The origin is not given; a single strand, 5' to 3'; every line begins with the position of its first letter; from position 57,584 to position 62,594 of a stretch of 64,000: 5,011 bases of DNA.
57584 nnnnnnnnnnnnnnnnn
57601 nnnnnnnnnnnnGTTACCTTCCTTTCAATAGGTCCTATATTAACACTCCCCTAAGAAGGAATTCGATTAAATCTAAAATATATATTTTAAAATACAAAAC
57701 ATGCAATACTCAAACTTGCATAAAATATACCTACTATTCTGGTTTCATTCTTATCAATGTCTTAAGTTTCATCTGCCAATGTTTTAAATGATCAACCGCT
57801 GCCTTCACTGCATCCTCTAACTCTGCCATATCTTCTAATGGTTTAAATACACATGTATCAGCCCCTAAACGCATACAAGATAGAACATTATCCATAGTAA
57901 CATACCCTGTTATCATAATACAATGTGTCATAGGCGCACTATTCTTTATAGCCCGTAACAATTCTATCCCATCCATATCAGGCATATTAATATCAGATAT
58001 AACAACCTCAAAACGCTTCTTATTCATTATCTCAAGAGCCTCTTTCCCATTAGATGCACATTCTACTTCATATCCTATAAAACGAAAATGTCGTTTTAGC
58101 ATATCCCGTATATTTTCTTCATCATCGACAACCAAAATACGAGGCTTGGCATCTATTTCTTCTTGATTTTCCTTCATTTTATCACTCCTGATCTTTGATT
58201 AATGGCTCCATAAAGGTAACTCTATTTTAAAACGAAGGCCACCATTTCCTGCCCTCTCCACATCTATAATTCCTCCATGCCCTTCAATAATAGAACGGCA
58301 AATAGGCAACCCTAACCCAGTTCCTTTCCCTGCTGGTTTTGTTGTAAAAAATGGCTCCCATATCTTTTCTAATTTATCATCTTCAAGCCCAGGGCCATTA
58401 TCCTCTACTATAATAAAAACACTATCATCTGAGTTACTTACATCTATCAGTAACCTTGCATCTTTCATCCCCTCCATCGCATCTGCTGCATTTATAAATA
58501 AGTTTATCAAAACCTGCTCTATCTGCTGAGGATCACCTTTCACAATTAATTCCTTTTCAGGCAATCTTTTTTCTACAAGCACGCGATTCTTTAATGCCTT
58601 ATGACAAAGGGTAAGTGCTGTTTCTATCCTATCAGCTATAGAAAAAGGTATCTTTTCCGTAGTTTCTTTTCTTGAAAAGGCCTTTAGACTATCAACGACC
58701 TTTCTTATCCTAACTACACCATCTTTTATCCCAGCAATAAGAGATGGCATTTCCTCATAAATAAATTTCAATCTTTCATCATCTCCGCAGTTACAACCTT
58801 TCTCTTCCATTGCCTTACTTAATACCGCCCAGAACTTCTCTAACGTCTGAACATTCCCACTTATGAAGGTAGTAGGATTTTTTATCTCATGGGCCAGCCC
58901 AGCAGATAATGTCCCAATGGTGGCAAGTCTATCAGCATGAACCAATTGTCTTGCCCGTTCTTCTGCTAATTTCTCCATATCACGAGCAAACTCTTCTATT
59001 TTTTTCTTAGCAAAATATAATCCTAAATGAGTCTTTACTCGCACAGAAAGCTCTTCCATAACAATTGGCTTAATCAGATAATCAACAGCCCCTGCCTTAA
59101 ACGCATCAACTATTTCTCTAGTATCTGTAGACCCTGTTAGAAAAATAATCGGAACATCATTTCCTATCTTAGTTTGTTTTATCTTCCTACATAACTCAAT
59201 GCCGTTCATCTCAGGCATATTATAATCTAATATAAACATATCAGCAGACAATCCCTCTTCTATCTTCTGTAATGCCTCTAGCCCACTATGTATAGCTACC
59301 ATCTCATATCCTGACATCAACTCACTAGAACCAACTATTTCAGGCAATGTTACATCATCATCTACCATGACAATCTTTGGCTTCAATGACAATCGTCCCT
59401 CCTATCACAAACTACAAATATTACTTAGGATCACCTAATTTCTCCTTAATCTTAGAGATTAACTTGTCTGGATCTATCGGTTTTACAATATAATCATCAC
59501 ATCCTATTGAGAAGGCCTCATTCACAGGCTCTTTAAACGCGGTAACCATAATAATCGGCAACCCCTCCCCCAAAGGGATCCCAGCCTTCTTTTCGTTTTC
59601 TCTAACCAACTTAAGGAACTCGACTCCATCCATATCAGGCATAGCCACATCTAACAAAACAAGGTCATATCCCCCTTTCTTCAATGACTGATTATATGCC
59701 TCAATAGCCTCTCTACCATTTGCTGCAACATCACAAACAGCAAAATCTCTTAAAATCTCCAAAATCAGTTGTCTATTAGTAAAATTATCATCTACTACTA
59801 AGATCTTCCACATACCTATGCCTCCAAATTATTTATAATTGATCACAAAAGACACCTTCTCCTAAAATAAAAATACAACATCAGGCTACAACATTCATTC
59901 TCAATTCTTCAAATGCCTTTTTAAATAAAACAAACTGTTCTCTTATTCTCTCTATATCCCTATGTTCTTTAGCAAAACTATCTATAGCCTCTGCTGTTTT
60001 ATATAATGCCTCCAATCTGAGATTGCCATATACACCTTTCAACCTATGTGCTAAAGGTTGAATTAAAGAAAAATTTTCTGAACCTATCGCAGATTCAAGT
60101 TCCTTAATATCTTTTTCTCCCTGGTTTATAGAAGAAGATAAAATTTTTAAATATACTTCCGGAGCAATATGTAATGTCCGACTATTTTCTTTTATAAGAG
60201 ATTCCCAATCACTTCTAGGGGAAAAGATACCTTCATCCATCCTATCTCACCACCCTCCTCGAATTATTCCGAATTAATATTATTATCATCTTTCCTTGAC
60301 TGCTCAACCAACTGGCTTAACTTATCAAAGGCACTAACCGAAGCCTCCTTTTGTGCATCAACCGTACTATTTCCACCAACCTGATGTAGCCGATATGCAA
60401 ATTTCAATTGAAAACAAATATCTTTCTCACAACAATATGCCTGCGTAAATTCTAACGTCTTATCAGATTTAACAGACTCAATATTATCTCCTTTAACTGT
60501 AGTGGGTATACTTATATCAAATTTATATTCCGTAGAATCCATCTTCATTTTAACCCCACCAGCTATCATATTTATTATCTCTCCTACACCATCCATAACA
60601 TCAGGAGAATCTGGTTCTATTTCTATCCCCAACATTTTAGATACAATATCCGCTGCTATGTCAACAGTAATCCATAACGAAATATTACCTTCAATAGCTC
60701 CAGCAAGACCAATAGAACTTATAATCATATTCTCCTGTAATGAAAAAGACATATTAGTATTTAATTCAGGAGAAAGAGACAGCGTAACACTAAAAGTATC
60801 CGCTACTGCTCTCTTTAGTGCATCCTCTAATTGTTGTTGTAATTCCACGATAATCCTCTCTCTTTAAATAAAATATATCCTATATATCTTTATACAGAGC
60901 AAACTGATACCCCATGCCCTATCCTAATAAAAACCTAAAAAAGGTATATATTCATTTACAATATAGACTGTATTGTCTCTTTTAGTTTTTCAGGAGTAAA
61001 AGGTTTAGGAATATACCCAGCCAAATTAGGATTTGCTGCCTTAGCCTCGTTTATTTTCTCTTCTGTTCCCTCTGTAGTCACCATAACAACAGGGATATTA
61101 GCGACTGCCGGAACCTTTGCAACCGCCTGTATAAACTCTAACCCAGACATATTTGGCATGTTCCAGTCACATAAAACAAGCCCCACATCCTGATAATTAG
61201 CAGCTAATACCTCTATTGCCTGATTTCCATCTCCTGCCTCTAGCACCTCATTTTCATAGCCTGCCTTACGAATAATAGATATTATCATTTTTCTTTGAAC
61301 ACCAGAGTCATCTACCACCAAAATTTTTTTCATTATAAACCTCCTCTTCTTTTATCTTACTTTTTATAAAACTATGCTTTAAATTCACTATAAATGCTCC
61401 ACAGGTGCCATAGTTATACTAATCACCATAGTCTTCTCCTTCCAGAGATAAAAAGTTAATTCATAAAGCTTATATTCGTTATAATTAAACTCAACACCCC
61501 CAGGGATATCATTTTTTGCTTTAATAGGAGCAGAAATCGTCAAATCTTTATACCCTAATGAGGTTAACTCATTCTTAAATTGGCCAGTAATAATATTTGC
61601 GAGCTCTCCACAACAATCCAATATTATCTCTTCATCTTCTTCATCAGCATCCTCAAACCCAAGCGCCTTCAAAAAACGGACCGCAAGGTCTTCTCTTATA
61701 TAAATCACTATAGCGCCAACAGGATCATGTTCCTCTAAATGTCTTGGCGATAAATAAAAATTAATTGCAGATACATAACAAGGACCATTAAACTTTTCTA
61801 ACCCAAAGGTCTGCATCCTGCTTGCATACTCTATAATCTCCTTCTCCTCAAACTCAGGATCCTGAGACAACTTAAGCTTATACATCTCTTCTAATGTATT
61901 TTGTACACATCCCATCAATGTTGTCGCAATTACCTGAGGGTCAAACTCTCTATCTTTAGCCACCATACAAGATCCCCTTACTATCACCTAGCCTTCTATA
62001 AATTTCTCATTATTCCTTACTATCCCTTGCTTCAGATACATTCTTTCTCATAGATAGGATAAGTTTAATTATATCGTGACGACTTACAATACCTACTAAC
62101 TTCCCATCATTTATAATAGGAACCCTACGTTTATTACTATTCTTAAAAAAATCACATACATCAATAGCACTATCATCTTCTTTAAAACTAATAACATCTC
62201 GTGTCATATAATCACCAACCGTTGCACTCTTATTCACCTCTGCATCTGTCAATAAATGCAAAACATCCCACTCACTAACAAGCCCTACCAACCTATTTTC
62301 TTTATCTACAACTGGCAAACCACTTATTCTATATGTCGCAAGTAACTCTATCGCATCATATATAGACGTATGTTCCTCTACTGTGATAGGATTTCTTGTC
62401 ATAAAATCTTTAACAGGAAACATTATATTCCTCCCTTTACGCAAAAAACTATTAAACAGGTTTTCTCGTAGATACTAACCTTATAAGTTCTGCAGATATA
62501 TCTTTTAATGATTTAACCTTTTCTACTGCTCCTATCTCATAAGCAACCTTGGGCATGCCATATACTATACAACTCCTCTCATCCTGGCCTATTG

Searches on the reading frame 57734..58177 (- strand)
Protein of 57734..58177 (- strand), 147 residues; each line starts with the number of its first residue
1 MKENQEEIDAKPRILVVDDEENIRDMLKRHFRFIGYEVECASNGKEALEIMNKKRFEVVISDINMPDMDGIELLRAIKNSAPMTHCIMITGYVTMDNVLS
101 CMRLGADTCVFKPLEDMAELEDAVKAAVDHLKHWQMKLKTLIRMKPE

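Call 6: search_protein_families(library=pfam, proteins=[window:57734-58177:-], max_evalue=0.001)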
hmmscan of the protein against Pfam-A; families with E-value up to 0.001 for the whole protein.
window:57734-58177:- (147 aa): 2 families
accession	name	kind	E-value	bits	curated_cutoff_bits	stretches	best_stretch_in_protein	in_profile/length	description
PF00072.30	Response_reg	-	2.4e-29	102.2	30.2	1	14-124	1-110/111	Response regulator receiver domain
PF23198.2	PDE8A_N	-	1.4e-05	25.5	29.6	1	14-90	13-90/147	PDE8A-like, N-terminal domain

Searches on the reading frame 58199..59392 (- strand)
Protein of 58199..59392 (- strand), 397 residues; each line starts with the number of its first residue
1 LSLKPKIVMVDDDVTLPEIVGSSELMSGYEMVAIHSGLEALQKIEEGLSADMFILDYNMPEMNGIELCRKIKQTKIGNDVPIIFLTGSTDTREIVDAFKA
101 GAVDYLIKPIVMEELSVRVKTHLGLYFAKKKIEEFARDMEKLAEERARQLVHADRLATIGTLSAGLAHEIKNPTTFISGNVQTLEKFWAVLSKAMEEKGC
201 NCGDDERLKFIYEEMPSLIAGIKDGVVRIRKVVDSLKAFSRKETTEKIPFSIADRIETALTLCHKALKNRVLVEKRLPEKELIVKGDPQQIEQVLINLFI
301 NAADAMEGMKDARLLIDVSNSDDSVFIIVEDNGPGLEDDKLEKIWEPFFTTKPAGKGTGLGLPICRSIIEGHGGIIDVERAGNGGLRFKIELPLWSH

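Call 6: search_protein_families(library=pfam, proteins=[window:58199-59392:-], max_evalue=0.001)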
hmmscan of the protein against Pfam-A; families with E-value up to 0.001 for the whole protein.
window:58199-59392:- (397 aa): 4 families
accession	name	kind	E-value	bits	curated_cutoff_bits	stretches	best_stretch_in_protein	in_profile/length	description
PF02518.31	HATPase_c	-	4.6e-23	82.2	26.4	1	286-394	1-109/111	Histidine kinase-, DNA gyrase B-, and HSP90-like ATPase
PF00072.30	Response_reg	-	5.7e-23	81.6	30.2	1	7-119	1-110/111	Response regulator receiver domain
PF00512.31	HisKA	-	3.7e-06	27.3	26.9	1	160-244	3-65/66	His Kinase A (phospho-acceptor) domain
PF14501.12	HATPase_c_5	-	1.5e-05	25.3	22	1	290-391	5-100/102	GHKL domain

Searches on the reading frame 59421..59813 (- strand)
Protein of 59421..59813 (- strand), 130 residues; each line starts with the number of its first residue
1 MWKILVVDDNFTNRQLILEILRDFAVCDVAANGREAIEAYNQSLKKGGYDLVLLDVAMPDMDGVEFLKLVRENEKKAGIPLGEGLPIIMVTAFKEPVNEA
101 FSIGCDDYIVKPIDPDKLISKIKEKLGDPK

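Call 6: search_protein_families(library=pfam, proteins=[window:59421-59813:-], max_evalue=0.001)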
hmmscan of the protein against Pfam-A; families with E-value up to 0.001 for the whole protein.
window:59421-59813:- (130 aa): 1 family
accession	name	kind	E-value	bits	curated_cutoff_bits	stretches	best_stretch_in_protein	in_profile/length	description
PF00072.30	Response_reg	-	2e-24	86.4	30.2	1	4-123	1-111/111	Response regulator receiver domain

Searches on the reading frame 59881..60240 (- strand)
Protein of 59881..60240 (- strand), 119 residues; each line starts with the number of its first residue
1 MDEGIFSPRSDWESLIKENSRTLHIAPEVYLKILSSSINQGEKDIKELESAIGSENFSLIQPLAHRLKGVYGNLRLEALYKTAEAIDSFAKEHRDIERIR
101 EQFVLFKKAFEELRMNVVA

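Call 6: search_protein_families(library=pfam, proteins=[window:59881-60240:-], max_evalue=0.001)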
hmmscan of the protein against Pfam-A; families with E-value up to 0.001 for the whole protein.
window:59881-60240:- (119 aa): 1 family
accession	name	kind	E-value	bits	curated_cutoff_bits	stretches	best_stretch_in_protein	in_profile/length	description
PF01627.28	Hpt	-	2.7e-08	34.4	24.6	1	34-114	3-82/84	Hpt domain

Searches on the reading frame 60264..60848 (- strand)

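Call 6: search_protein_families(library=pfam, proteins=[window:60264-60848:-], max_evalue=0.001)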
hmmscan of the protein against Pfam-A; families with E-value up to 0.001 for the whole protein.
window:60264-60848:- (194 aa): 1 family
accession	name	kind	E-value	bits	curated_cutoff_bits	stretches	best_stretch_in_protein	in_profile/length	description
PF13690.11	CheX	-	7.1e-18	64.9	27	1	43-126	2-82/94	Chemotaxis phosphatase CheX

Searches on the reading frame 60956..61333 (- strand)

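Call 6: search_protein_families(library=pfam, proteins=[window:60956-61333:-], max_evalue=0.001)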
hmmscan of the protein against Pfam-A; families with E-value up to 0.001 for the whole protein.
window:60956-61333:- (125 aa): 1 family
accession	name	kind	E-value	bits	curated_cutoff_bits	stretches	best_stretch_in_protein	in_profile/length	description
PF00072.30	Response_reg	-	9e-24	84.2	30.2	1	4-122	1-111/111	Response regulator receiver domain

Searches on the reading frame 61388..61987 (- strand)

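Call 6: search_protein_families(library=pfam, proteins=[window:61388-61987:-], max_evalue=0.001)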
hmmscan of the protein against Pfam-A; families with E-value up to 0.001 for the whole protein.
window:61388-61987:- (199 aa): 1 family
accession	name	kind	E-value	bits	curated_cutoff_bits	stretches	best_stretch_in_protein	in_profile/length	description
PF13690.11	CheX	-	4.9e-10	39.8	27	1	89-157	11-73/94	Chemotaxis phosphatase CheX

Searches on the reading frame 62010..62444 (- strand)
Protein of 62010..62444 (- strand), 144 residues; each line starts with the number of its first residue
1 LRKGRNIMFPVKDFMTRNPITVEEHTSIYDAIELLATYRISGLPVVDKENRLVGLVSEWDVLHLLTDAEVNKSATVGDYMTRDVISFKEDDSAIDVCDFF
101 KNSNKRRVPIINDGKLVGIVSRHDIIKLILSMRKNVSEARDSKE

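Call 6: search_protein_families(library=pfam, proteins=[window:62010-62444:-], max_evalue=0.001)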
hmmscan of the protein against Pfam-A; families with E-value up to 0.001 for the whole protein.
window:62010-62444:- (144 aa): 1 family
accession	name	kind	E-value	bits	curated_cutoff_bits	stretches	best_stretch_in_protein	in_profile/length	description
PF00571.33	CBS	-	2.1e-36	124.5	24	2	11-65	1-55/57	CBS domain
